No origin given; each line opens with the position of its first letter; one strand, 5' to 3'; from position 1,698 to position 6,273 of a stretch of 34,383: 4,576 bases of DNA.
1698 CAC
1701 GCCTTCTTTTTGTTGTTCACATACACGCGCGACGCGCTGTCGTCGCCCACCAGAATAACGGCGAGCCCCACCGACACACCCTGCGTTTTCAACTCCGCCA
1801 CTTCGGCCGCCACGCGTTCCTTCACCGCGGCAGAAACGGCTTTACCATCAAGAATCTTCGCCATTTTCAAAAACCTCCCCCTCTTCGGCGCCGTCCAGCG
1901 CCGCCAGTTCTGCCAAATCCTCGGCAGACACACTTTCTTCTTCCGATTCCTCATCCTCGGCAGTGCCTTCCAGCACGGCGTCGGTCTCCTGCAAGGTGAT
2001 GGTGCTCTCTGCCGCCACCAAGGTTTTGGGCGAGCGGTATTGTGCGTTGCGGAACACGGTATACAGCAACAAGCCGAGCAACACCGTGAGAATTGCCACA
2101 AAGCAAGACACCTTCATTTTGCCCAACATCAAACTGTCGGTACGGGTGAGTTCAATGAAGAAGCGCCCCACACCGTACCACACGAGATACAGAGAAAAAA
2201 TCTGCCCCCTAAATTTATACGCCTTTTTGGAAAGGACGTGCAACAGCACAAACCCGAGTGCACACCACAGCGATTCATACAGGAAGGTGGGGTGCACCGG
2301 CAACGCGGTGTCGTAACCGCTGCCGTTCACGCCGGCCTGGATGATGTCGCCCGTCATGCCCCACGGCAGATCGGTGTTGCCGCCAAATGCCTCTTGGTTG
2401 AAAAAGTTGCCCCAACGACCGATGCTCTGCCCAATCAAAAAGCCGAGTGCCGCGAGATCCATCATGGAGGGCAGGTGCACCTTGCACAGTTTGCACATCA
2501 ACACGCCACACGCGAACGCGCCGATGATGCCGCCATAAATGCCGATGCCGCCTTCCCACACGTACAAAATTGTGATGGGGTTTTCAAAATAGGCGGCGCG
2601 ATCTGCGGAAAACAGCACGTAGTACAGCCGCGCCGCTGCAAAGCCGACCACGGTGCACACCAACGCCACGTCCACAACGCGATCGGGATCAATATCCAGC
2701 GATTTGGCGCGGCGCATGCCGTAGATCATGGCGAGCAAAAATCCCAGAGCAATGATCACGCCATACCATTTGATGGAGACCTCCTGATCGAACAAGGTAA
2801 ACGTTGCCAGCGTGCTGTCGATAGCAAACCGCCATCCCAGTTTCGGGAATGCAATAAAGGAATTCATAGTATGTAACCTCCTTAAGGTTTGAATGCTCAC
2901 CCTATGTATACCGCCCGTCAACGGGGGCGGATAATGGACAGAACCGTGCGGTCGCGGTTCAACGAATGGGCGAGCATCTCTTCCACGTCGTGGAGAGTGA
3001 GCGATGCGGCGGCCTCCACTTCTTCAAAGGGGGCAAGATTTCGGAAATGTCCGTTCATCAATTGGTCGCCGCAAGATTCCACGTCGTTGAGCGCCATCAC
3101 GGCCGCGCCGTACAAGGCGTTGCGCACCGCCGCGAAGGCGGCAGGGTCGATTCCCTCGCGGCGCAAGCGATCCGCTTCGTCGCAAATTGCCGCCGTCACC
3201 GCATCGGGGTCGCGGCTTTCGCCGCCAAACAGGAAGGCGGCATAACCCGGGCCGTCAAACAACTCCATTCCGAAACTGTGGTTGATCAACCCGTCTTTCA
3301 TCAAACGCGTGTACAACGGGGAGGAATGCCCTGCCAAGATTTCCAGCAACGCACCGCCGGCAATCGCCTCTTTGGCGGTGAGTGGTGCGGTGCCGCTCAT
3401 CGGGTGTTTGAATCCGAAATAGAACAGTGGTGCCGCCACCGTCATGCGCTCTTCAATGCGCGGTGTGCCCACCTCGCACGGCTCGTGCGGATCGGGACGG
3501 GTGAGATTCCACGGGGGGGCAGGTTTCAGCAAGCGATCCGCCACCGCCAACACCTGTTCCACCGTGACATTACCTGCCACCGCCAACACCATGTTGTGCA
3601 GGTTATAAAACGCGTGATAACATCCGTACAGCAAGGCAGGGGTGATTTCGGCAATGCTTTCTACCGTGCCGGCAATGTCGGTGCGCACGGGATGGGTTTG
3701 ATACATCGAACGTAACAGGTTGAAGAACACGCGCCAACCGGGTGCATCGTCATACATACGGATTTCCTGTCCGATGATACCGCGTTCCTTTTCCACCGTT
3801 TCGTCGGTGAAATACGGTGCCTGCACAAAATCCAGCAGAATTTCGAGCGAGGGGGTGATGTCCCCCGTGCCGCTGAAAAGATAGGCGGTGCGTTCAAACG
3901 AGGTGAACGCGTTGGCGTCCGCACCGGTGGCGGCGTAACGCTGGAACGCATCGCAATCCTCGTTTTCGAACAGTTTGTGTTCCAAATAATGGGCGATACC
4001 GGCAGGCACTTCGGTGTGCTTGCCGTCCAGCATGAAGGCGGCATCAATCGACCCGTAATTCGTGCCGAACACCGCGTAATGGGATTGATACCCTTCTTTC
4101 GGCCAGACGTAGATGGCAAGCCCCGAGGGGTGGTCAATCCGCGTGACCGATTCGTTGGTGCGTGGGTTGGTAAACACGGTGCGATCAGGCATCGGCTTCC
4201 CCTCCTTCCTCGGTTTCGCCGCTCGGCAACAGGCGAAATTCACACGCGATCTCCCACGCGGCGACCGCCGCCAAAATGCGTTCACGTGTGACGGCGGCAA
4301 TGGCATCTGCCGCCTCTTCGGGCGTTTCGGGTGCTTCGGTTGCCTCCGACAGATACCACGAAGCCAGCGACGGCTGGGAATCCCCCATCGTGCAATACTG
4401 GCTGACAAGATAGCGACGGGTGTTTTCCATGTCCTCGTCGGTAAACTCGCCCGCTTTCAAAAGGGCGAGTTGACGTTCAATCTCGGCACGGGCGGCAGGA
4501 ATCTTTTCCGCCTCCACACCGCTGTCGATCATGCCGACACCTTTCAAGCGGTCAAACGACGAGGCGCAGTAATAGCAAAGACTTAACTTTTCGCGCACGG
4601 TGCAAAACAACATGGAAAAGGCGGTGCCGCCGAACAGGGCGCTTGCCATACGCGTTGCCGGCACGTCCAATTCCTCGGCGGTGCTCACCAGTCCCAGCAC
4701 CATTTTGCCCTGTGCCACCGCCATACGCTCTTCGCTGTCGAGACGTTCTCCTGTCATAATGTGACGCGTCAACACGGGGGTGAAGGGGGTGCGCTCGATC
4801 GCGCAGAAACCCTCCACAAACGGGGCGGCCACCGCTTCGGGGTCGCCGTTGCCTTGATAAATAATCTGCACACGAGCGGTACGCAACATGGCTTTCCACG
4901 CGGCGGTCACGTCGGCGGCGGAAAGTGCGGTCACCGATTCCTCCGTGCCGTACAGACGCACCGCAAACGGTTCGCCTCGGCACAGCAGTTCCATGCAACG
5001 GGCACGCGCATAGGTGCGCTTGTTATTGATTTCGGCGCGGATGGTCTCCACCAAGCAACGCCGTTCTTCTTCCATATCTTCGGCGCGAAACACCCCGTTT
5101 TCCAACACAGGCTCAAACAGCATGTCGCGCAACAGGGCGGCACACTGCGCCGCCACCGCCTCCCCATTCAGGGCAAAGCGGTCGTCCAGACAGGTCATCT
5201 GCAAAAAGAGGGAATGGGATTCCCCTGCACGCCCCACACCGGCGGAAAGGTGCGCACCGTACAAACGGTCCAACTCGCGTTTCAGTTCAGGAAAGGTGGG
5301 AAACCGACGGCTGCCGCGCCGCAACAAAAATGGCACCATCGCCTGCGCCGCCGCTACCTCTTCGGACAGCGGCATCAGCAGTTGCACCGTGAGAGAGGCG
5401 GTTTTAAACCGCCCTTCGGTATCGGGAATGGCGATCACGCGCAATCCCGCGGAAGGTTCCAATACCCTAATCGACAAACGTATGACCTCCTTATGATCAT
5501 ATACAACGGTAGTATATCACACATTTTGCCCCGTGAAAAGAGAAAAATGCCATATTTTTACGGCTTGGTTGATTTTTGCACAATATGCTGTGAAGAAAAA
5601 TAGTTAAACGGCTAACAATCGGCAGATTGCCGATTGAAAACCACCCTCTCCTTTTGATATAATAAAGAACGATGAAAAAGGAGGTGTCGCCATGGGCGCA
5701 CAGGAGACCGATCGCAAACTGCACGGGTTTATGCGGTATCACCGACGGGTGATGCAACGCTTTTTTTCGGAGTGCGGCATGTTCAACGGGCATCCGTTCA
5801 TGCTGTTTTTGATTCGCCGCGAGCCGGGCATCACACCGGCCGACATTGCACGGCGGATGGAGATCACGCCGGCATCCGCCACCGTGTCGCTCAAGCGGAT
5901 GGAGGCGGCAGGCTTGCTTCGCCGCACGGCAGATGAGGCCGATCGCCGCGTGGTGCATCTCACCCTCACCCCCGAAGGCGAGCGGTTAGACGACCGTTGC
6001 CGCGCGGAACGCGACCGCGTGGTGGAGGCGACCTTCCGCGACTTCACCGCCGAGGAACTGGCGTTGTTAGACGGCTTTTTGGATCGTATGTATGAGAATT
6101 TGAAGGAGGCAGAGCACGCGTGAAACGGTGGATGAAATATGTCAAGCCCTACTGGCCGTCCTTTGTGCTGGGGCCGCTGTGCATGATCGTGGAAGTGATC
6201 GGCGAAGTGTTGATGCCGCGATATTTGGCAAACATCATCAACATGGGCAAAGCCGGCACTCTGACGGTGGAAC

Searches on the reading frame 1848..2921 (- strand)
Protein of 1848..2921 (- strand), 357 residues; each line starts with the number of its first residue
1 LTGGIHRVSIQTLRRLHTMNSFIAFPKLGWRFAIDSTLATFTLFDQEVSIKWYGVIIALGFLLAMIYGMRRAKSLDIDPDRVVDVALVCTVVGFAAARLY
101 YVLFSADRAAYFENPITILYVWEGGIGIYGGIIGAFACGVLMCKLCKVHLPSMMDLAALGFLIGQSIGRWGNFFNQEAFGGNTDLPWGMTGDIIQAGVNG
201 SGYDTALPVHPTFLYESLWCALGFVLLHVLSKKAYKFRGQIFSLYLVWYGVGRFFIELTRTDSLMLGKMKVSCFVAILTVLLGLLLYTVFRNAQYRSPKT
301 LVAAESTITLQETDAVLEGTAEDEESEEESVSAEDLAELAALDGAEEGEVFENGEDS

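Call 36: search_protein_families(library=pfam, proteins=[window:1848-2921:-], max_evalue=0.001)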
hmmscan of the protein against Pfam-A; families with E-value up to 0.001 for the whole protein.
window:1848-2921:- (357 aa): 1 family
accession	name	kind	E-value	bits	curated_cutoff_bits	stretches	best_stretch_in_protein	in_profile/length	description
PF01790.23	LGT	-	5.4e-73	245.7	24.9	1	46-288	7-239/240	Prolipoprotein diacylglyceryl transferase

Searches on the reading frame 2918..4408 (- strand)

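Call 36: search_protein_families(library=pfam, proteins=[window:2918-4408:-], max_evalue=0.001)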
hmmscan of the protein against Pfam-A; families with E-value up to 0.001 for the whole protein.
window:2918-4408:- (496 aa): 2 families
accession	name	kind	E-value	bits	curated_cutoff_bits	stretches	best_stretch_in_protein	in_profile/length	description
PF05193.26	Peptidase_M16_C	-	1.1e-19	71.4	23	1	255-432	2-181/181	Peptidase M16 inactive domain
PF00675.25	Peptidase_M16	-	3e-16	60.1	22.3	1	136-248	31-148/149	Insulinase (Peptidase family M16)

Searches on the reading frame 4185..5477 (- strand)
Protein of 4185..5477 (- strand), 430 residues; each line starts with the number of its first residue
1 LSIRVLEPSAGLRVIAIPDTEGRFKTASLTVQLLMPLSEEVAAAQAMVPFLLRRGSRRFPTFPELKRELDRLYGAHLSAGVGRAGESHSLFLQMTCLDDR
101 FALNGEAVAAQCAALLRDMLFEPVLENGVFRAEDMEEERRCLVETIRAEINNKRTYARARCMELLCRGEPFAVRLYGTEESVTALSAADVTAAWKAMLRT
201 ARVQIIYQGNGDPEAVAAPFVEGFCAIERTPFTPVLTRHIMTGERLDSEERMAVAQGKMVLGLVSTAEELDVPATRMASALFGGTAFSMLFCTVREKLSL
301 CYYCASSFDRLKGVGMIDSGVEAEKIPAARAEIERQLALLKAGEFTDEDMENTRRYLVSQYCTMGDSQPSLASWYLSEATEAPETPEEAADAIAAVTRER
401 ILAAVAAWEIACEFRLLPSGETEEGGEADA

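Call 36: search_protein_families(library=pfam, proteins=[window:4185-5477:-], max_evalue=0.001)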
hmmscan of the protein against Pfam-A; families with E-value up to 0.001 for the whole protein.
window:4185-5477:- (430 aa): 1 family
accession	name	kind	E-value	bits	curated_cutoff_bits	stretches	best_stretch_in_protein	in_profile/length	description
PF05193.26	Peptidase_M16_C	-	4.7e-11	43.3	23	1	185-355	2-179/181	Peptidase M16 inactive domain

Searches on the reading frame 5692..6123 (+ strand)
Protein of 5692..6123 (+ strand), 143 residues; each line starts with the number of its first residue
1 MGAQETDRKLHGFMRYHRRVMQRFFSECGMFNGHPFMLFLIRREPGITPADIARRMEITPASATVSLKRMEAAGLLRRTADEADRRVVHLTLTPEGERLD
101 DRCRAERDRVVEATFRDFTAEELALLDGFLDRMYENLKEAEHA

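Call 36: search_protein_families(library=pfam, proteins=[window:5692-6123:+], max_evalue=0.001)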
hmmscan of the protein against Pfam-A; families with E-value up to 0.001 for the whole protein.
window:5692-6123:+ (143 aa): 6 families
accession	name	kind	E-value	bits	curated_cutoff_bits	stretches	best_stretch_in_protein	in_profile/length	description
PF12802.13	MarR_2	-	4.2e-14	52.9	27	1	38-86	11-60/61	MarR family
PF01047.28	MarR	-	1.8e-13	50.6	24.6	1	37-88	8-59/59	MarR family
PF13463.12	HTH_27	-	9.7e-08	32.6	22.2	1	38-96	9-68/68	Winged helix DNA-binding domain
PF13412.12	HTH_24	-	1.7e-07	31.1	21.9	1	38-77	9-48/48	Winged helix-turn-helix DNA-binding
PF01325.25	Fe_dep_repress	-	1.6e-05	25.4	26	1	47-77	23-53/60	Iron dependent repressor, N-terminal DNA binding domain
PF12840.13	HTH_20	-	5.9e-05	23.4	27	1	40-78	13-50/51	Helix-turn-helix domain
